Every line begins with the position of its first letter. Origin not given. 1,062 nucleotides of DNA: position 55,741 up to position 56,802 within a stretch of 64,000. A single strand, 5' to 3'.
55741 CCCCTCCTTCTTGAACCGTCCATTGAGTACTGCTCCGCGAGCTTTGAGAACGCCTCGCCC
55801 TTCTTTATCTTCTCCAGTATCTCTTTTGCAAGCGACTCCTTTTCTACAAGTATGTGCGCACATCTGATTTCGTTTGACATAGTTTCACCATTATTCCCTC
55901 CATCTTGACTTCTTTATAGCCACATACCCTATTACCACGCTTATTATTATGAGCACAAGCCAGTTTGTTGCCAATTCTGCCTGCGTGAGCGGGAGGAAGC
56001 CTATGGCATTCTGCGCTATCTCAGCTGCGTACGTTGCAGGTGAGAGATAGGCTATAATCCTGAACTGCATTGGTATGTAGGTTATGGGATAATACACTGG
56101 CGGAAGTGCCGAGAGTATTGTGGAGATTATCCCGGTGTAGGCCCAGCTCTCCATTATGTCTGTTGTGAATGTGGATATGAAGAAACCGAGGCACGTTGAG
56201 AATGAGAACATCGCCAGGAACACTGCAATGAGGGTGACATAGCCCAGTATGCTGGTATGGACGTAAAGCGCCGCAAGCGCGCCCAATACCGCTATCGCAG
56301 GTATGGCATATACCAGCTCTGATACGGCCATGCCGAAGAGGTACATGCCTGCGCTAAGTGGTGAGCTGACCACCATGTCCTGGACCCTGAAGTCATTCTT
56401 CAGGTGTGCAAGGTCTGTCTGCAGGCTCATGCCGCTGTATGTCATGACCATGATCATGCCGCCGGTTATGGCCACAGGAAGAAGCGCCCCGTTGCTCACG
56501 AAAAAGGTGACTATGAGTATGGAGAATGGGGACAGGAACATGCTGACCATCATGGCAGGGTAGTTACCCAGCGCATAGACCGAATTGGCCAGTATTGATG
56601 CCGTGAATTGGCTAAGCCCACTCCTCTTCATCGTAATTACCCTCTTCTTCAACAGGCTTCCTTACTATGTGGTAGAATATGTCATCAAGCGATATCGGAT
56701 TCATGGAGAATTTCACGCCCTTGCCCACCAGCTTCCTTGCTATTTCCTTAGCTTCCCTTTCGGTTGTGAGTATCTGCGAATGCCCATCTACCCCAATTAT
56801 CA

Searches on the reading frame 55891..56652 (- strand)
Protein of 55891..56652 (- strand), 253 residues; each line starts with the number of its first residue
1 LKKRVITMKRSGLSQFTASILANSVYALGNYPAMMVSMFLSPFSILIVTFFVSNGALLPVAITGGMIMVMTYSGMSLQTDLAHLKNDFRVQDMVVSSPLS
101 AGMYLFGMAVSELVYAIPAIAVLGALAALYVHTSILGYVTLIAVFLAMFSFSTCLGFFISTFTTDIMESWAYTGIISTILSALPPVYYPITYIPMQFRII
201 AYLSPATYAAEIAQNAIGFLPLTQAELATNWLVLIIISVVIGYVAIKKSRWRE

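Call 47: search_protein_families(library=pfam, proteins=[window:55891-56652:-], max_evalue=0.01)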
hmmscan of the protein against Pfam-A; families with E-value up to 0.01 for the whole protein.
window:55891-56652:- (253 aa): 2 families
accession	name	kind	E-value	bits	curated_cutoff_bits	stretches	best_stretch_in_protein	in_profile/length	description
PF01061.29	ABC2_membrane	-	5.2e-07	29.9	26.9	1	29-215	16-208/211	ABC-2 type transporter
PF12698.13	ABC2_membrane_3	-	5.9e-05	22.8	31.6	1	61-246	164-346/347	ABC-2 family transporter protein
